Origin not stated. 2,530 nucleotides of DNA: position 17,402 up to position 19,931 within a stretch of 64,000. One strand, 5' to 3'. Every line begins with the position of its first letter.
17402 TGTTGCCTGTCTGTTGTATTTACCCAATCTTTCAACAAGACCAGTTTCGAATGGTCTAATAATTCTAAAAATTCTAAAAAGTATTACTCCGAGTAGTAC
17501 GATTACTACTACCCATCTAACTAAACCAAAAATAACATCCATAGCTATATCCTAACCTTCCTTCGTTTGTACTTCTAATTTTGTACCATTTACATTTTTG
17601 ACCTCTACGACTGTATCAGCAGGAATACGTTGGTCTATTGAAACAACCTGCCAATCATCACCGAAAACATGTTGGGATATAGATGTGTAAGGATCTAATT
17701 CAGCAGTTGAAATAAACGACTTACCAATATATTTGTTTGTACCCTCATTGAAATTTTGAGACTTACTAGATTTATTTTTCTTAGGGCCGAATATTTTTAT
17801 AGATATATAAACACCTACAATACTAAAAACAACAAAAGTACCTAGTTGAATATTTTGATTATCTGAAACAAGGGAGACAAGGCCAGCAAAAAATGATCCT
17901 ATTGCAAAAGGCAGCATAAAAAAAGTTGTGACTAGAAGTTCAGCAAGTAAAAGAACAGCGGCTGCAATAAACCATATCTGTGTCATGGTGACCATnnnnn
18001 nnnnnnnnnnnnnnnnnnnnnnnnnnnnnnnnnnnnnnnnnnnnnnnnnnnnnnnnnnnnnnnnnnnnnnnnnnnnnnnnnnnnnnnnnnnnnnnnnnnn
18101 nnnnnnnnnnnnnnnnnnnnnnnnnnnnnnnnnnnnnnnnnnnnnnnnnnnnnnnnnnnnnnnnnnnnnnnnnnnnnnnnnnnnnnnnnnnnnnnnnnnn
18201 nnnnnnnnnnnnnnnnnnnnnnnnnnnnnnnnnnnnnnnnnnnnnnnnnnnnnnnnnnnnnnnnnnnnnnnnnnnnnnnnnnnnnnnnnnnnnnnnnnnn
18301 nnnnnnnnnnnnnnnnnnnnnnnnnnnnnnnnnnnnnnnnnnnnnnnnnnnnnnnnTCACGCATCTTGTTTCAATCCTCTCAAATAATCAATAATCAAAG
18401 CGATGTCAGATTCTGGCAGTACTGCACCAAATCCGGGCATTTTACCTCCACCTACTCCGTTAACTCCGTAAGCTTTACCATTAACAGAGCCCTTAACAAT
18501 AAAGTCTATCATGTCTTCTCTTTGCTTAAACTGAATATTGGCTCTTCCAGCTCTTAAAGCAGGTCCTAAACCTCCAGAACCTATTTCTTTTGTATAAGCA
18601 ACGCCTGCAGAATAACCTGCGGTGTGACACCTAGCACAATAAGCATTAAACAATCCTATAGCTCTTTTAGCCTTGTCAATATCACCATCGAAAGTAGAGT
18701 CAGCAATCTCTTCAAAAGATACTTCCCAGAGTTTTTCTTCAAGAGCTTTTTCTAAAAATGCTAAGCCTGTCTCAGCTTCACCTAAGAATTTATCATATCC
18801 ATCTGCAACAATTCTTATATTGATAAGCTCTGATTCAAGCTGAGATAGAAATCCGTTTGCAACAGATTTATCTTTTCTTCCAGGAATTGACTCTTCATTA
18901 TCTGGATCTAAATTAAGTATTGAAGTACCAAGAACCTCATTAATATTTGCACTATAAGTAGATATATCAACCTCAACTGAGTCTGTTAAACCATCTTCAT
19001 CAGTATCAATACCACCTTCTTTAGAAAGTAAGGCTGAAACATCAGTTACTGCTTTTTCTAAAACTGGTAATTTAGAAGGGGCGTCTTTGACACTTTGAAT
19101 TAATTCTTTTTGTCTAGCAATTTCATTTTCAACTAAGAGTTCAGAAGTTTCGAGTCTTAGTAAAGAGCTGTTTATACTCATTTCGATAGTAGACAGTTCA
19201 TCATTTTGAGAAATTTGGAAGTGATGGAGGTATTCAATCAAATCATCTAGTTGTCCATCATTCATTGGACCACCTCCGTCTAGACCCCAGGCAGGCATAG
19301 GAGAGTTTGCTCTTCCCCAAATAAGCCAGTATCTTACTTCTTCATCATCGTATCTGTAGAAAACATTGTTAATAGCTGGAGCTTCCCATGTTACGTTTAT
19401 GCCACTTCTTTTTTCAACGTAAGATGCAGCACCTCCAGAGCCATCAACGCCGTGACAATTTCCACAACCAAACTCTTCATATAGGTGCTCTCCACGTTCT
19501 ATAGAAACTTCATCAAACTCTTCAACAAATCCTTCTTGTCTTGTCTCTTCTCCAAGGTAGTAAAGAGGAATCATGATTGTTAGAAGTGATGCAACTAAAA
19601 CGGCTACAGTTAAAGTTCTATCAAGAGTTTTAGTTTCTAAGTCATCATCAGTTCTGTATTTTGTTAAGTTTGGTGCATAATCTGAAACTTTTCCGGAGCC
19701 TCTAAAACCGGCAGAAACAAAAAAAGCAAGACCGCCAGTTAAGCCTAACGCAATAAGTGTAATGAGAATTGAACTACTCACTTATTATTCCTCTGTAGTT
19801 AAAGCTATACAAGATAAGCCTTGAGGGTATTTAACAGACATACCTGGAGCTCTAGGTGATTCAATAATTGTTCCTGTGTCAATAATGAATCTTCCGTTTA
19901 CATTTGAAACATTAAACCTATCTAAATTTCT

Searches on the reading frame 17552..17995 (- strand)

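Call 87: search_protein_families(library=pfam, proteins=[window:17552-17995:-], max_evalue=0.001)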
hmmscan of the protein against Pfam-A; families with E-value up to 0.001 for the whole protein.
window:17552-17995:- (147 aa): 1 family
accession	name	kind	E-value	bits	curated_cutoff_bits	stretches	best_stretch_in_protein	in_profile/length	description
PF01957.25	NfeD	-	2.9e-08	34.2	29.1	1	87-142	2-55/57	NfeD-like C-terminal, partner-binding domain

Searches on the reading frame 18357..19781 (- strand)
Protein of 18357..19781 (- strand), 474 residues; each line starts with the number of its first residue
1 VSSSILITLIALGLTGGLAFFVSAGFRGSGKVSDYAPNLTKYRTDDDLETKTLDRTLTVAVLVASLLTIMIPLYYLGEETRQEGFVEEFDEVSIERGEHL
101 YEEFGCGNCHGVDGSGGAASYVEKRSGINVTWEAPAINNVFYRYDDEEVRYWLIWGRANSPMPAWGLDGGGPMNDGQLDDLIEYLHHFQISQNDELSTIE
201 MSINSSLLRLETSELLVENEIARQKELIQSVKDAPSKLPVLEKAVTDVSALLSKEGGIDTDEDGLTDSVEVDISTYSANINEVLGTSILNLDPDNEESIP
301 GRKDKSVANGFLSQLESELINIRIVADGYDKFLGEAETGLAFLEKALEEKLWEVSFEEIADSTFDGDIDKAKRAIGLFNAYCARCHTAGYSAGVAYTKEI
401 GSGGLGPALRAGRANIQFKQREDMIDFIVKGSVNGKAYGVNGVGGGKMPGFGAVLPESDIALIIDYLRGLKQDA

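Call 3: search_protein_families(library=pfam, proteins=[window:18357-19781:-], max_evalue=0.1)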
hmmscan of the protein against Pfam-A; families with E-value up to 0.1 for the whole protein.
window:18357-19781:- (474 aa): 5 families
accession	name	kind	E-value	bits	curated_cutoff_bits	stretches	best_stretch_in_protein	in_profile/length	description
PF13442.11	Cytochrome_CBB3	-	4.4e-14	53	27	2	375-467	7-68/68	Cytochrome C oxidase, cbb3-type, subunit III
PF00034.26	Cytochrom_C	-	3.1e-13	51.3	21.3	2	94-187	1-88/90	Cytochrome c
PF02167.20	Cytochrom_C1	-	0.0037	17.4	22.8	1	82-112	3-32/219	Cytochrome C1 family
PF14495.11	Cytochrom_C550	-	0.014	15.5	27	0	370-390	25-45/136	Cytochrome c-550 domain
PF18884.5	TSP3_bac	-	0.016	15.5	25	1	259-273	1-15/22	Bacterial TSP3 repeat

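Call 16: search_protein_families(library=ncbifam, proteins=[window:18357-19781:-], max_evalue=0.1)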
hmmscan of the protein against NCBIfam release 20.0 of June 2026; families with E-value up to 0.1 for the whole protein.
window:18357-19781:- (474 aa): 7 families
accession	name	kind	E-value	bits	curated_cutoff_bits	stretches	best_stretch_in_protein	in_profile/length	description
TIGR00782.1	ccoP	equivalog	4e-08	32.9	179.95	2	344-471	81-193/285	cytochrome-c oxidase, cbb3-type subunit III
NF011054.0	PRK14486.1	equivalog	4.7e-07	29.6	447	1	57-111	16-68/294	putative bifunctional cbb3-type cytochrome c oxidase subunit II/cytochrome c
NF050122.1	bc1_QcrC_actin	exception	0.00024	20.5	200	1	59-118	8-64/253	cytochrome bc1 complex diheme cytochrome c subunit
TIGR04494.1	c550_PedF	equivalog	0.00045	20.1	122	0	74-119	31-76/133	cytochrome c-550 PedF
NF040606.1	CytoC_perox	subfamily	0.0028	16.9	150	0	302-388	260-315/524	di-heme-cytochrome C peroxidase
TIGR03045.1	PS_II_C550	equivalog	0.017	14.8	177.75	0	370-390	50-70/159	photosystem II cytochrome c-550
NF011055.0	PRK14487.1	subfamily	0.058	12.9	218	0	56-110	20-72/212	cbb3-type cytochrome c oxidase subunit II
